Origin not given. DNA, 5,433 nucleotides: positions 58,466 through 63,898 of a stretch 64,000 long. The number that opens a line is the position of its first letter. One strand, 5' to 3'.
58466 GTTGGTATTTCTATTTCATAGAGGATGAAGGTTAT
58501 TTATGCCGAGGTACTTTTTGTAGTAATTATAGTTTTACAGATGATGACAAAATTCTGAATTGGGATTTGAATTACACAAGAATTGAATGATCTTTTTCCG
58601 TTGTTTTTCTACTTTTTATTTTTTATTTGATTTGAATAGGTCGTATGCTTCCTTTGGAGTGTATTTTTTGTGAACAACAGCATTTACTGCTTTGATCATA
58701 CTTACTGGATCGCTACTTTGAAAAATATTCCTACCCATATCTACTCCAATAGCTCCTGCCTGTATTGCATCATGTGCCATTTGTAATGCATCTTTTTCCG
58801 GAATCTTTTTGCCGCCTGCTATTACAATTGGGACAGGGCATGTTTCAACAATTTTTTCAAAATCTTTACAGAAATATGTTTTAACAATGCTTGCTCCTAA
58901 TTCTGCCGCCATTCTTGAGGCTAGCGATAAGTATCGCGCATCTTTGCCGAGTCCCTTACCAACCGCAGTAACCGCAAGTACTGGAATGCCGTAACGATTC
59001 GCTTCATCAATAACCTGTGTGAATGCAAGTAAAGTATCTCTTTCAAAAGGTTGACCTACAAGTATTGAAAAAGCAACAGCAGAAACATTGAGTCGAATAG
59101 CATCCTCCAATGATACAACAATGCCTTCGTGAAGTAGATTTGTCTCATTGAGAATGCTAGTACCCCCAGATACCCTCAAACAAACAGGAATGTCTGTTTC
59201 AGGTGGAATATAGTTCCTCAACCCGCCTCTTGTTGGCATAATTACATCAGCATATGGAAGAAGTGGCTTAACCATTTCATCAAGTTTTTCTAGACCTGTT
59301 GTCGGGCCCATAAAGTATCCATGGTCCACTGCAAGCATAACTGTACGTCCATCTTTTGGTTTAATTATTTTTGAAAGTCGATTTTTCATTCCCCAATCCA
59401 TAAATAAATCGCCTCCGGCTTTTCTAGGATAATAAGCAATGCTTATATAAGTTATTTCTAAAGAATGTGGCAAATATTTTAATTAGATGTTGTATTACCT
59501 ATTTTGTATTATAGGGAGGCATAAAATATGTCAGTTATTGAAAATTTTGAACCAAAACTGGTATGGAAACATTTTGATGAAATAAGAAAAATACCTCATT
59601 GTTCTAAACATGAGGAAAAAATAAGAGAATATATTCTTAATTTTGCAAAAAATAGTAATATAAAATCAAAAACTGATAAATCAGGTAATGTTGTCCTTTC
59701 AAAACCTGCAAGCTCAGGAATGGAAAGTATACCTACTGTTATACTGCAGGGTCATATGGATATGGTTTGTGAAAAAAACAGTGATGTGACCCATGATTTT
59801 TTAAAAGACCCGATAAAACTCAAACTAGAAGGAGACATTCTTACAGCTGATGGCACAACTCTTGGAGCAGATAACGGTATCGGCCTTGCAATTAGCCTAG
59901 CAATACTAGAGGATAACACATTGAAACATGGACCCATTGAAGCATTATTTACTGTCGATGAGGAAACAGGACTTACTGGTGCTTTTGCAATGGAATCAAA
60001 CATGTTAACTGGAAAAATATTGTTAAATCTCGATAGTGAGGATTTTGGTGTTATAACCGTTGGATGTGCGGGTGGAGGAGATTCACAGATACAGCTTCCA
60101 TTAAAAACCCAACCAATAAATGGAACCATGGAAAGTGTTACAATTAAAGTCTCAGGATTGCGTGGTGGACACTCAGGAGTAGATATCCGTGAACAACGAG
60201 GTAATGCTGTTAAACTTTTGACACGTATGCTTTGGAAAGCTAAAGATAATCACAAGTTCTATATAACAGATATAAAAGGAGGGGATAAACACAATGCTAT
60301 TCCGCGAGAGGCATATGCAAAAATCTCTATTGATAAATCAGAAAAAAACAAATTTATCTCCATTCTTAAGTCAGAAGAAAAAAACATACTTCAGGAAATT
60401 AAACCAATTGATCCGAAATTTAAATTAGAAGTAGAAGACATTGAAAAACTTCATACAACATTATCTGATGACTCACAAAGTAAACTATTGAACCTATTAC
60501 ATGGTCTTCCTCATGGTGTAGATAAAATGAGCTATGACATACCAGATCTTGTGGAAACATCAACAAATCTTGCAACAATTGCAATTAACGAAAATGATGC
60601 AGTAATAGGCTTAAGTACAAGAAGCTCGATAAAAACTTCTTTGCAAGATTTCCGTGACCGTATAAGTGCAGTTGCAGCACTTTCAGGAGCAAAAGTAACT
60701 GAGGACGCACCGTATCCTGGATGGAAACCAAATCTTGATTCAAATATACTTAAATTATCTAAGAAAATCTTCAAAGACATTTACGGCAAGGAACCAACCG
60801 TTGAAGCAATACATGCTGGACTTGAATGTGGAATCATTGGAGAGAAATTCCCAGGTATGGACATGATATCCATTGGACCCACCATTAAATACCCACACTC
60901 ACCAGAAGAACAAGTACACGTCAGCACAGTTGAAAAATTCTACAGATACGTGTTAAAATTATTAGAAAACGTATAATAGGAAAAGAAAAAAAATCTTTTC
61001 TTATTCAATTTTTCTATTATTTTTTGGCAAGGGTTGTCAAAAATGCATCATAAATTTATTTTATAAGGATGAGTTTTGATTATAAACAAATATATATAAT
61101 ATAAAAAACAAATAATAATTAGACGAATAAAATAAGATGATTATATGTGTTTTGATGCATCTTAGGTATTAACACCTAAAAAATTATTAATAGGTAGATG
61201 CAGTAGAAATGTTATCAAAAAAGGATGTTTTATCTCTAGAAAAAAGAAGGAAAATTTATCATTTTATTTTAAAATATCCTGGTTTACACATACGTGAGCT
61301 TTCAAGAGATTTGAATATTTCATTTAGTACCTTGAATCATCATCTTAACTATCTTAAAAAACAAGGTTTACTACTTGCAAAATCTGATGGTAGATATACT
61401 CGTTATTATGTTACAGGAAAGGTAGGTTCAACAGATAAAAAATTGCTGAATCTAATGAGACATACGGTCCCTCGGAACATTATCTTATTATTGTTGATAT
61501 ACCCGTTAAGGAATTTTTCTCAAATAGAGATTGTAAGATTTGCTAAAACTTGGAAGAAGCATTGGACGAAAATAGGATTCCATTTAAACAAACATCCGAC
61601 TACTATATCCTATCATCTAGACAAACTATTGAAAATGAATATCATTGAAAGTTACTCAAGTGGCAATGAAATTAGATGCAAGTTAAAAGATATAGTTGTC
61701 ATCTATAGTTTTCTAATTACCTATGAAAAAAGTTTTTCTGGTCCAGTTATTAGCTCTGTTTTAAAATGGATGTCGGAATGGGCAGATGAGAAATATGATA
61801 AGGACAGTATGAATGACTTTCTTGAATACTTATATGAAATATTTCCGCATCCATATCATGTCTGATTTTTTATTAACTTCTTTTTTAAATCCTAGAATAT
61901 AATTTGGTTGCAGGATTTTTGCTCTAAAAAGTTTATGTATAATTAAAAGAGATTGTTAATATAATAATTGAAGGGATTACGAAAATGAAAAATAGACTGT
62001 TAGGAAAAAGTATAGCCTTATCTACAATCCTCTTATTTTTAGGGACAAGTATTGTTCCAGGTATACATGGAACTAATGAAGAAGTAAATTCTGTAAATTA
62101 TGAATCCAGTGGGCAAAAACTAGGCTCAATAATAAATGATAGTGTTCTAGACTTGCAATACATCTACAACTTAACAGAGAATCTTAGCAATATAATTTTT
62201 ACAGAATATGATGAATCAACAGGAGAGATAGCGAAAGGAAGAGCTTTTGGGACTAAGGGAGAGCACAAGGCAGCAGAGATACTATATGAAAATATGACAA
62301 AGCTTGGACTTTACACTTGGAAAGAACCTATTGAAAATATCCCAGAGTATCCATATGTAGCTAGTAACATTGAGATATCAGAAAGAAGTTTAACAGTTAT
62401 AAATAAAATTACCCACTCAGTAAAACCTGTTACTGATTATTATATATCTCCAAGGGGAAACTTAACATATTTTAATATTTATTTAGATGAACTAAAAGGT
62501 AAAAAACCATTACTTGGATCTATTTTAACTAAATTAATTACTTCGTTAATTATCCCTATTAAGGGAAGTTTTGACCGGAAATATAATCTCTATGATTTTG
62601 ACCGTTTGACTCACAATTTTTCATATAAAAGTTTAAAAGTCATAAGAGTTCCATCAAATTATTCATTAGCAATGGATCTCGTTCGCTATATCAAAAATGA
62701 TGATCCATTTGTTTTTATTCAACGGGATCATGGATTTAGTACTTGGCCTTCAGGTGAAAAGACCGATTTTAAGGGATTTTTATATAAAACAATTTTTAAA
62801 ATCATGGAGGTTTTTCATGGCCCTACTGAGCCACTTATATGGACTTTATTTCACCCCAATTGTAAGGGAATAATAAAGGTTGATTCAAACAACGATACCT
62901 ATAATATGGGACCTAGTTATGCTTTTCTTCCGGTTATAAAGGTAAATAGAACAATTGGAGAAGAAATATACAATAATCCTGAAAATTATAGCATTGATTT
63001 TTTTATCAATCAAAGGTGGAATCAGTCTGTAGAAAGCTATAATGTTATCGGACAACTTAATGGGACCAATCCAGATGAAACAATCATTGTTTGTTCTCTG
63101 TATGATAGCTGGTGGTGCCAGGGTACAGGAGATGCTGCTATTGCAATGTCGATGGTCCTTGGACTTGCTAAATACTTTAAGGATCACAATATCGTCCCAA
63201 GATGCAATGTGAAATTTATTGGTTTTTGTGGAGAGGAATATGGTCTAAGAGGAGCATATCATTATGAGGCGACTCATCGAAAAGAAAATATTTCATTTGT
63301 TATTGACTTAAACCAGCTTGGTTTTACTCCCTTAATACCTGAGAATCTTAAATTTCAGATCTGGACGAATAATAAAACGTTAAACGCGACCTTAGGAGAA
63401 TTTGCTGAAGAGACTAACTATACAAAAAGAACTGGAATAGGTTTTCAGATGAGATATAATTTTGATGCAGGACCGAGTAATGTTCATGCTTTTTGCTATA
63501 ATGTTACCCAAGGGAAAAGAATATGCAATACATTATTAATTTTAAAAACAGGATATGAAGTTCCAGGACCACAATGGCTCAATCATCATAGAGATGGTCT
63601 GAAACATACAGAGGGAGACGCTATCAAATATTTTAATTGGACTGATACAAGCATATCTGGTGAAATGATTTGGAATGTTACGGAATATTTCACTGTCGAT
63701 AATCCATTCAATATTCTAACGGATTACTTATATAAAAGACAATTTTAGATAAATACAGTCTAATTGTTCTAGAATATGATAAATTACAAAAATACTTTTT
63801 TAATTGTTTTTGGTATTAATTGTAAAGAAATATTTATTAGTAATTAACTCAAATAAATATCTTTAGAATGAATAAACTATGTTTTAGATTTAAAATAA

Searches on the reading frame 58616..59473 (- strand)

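Call 44: search_protein_families(library=pfam, proteins=[window:58616-59473:-], max_evalue=0.0001)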
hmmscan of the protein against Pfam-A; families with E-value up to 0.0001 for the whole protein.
window:58616-59473:- (285 aa): 1 family
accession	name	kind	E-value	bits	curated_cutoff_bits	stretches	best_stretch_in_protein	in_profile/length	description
PF01791.15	DeoC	-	3.2e-23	83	23.8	1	44-253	1-229/229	DeoC/LacD family aldolase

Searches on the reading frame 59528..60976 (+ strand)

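Call 44: search_protein_families(library=pfam, proteins=[window:59528-60976:+], max_evalue=0.0001)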
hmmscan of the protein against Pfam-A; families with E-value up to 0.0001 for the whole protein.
window:59528-60976:+ (482 aa): 2 families
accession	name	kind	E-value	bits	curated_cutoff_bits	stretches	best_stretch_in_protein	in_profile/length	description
PF01546.33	Peptidase_M20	-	3.1e-15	57.1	24.6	1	72-481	1-206/206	Peptidase family M20/M25/M40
PF07687.19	M20_dimer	-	8e-11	42.3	21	1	208-282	3-94/107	Peptidase dimerisation domain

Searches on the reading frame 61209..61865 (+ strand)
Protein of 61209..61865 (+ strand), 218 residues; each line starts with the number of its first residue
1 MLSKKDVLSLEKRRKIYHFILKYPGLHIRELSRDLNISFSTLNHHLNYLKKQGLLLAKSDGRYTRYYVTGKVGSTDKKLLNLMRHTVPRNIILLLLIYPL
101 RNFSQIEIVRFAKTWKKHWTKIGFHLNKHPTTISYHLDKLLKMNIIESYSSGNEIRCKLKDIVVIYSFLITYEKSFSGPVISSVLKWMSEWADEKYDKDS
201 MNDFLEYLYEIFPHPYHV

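Call 46: search_protein_families(library=pfam, proteins=[window:61209-61865:+], max_evalue=0.0001)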
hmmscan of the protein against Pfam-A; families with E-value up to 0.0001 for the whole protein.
window:61209-61865:+ (218 aa): 7 families
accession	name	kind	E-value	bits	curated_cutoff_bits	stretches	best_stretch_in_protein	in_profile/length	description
PF01022.26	HTH_5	-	1e-12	48.1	22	1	12-54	3-44/47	Bacterial regulatory protein, arsR family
PF13412.12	HTH_24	-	7.9e-11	41.8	21.9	1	11-54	3-46/48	Winged helix-turn-helix DNA-binding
PF24266.1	HTH_HVO_0163_N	-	1.4e-10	41.5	31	1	11-78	2-68/70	HVO_0163, N-terminal HTH domain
PF12840.13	HTH_20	-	5.3e-07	30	27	0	12-55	5-48/51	Helix-turn-helix domain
PF01047.28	MarR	-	5.1e-06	26.7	24.6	0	120-153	21-54/59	MarR family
PF12802.13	MarR_2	-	3.2e-05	24.5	27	0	18-62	12-60/61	MarR family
PF13936.12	HTH_38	-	6.5e-05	23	27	0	121-137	25-41/44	Helix-turn-helix domain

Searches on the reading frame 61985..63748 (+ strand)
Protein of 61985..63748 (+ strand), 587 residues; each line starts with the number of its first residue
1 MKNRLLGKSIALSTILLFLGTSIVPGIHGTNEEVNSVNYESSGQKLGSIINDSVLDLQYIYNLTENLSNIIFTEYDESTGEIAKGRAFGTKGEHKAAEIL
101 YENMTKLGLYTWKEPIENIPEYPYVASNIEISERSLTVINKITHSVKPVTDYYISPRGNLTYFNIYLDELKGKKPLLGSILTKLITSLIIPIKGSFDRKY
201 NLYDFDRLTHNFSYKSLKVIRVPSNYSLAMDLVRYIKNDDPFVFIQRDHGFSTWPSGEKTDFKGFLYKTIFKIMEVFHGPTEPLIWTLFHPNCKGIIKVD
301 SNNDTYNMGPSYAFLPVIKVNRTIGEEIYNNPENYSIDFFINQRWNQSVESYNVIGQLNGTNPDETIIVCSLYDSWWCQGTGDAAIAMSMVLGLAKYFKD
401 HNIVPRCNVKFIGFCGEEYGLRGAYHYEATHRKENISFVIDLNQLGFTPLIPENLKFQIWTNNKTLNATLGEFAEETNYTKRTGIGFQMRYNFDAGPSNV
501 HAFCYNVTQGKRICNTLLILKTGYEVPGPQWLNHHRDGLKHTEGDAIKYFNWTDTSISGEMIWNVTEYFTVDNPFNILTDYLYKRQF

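Call 44: search_protein_families(library=pfam, proteins=[window:61985-63748:+], max_evalue=0.0001)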
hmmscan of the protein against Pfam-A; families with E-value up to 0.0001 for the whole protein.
window:61985-63748:+ (587 aa): 1 family
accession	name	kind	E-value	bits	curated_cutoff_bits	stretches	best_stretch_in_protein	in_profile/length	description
PF04389.22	Peptidase_M28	-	2.3e-16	60.5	21.3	1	353-563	1-190/193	Peptidase family M28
